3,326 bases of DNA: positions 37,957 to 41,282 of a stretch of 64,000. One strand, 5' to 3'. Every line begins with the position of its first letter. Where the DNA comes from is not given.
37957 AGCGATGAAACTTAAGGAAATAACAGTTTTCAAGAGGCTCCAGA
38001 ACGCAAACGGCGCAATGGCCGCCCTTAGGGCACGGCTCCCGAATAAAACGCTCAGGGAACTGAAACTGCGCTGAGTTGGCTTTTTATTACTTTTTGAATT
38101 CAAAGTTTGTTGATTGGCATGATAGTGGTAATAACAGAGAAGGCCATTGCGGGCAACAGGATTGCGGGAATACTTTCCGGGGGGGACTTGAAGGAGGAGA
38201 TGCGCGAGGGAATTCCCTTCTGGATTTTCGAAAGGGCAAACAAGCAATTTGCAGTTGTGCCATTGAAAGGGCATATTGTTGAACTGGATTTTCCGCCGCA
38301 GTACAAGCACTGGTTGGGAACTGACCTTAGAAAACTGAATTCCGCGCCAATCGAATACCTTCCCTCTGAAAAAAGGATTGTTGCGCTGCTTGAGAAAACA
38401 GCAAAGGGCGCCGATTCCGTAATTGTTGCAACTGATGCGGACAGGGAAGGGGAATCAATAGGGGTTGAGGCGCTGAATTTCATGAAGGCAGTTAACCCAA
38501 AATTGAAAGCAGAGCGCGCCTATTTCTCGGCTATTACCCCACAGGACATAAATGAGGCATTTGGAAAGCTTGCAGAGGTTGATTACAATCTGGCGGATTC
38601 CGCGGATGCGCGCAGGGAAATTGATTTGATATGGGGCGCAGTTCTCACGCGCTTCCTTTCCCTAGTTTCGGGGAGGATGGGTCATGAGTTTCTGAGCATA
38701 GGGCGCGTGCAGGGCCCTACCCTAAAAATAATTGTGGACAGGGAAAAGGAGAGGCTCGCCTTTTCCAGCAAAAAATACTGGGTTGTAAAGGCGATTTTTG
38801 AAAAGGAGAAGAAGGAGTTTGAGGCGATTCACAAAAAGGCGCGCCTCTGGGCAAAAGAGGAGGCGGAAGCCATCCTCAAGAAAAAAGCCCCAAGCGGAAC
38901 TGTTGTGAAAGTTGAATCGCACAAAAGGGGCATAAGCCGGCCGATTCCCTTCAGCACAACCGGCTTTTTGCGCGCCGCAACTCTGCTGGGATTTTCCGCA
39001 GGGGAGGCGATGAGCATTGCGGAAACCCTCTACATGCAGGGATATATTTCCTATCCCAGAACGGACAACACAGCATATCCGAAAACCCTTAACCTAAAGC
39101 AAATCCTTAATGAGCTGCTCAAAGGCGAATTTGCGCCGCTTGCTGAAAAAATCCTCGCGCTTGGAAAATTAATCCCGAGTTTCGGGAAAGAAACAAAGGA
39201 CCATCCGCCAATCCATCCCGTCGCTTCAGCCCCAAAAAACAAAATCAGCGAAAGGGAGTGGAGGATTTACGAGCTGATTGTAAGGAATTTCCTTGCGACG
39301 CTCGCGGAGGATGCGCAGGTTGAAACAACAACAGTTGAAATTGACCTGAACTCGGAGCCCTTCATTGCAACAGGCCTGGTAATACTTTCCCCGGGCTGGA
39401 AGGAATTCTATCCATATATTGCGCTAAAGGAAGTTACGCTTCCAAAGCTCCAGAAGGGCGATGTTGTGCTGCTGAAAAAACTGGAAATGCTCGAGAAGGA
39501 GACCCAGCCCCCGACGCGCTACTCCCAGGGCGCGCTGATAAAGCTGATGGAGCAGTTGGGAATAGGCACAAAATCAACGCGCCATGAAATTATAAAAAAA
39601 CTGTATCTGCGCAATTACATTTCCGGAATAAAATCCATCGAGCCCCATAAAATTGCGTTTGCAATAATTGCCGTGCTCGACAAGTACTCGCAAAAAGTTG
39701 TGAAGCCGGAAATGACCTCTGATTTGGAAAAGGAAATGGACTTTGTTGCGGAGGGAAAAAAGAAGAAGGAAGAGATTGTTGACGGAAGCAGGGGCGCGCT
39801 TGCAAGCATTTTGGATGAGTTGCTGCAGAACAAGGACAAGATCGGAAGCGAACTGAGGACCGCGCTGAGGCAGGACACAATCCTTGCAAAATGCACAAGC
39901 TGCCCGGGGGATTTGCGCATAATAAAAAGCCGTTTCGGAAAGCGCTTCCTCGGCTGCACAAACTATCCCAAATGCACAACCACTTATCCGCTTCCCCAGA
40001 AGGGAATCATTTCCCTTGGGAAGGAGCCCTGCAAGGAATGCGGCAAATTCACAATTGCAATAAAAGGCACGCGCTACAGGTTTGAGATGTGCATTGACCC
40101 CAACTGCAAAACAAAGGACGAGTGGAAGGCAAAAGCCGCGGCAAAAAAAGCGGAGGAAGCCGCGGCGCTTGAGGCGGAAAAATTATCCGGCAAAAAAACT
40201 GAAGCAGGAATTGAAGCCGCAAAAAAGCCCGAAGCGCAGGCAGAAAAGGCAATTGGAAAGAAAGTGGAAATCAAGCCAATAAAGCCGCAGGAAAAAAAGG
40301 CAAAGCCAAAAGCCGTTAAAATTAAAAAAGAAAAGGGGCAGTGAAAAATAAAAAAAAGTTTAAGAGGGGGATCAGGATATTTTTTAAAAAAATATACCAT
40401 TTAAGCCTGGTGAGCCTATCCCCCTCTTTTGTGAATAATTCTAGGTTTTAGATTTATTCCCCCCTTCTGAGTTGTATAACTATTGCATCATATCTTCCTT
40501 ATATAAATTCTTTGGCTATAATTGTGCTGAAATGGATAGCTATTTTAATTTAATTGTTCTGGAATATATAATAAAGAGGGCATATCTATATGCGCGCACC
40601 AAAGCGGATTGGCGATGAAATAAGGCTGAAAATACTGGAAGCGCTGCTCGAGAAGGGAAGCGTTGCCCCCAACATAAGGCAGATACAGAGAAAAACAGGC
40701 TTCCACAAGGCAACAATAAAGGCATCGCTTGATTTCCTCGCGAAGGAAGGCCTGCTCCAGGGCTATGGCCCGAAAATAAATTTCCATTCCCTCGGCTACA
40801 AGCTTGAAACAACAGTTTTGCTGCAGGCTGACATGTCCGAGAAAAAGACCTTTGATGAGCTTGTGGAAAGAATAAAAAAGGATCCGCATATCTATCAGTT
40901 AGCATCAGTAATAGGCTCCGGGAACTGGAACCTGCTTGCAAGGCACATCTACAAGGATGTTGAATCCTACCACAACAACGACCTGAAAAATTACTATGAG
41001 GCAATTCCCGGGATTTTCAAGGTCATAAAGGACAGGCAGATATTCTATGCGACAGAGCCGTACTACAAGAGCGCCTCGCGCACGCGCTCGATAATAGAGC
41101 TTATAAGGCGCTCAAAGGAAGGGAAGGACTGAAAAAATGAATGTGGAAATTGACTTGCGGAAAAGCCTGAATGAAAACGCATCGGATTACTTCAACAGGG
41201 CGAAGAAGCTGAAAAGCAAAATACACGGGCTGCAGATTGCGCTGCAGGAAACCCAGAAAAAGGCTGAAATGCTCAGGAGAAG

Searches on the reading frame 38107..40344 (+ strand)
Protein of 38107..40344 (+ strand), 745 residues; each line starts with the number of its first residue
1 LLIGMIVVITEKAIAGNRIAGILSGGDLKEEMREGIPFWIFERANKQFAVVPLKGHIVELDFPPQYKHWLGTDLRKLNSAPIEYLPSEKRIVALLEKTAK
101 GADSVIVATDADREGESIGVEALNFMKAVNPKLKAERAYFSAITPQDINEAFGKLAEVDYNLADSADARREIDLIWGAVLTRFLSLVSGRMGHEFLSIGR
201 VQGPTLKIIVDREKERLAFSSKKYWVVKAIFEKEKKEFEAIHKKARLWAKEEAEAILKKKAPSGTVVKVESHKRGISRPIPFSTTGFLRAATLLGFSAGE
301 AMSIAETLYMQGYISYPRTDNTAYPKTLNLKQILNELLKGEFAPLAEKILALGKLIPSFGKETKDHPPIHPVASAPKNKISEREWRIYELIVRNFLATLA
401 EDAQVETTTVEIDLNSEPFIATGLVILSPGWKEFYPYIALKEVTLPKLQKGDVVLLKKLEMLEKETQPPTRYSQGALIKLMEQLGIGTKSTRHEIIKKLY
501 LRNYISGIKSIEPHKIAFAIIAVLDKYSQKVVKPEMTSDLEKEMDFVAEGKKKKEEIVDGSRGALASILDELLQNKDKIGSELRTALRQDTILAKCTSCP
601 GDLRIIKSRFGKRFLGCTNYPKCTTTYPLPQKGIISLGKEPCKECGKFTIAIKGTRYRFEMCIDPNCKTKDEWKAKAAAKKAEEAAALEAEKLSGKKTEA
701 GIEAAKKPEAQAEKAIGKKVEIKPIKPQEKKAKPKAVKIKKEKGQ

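Call 11: search_protein_families(library=pfam, proteins=[window:38107-40344:+])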
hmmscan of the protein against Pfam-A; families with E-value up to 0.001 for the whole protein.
window:38107-40344:+ (745 aa): 3 families
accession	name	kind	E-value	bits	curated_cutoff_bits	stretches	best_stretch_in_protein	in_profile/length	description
PF01131.25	Topoisom_bac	-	6.5e-122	407.9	35.1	1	158-558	2-410/411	DNA topoisomerase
PF01751.28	Toprim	-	3.8e-14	53.1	23.1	1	7-143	2-96/96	Toprim domain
PF01396.24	Zn_ribbon_Top1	-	2e-10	40.7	32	1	595-631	3-38/39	Topoisomerase DNA binding C4 zinc finger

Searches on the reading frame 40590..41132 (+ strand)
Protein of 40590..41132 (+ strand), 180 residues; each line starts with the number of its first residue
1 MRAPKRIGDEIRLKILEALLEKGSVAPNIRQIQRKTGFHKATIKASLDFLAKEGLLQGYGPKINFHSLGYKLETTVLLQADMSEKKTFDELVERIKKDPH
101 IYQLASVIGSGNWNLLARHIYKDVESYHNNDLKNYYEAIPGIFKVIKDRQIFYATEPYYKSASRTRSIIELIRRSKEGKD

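Call 11: search_protein_families(library=pfam, proteins=[window:40590-41132:+])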
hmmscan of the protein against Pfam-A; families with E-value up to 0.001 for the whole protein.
window:40590-41132:+ (180 aa): 2 families
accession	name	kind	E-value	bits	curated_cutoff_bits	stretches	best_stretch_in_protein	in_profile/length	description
PF00392.27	GntR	-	5.9e-05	23.1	27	1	5-57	3-55/64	Bacterial regulatory proteins, gntR family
PF01022.26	HTH_5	-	0.00059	20.1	22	0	9-56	1-45/47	Bacterial regulatory protein, arsR family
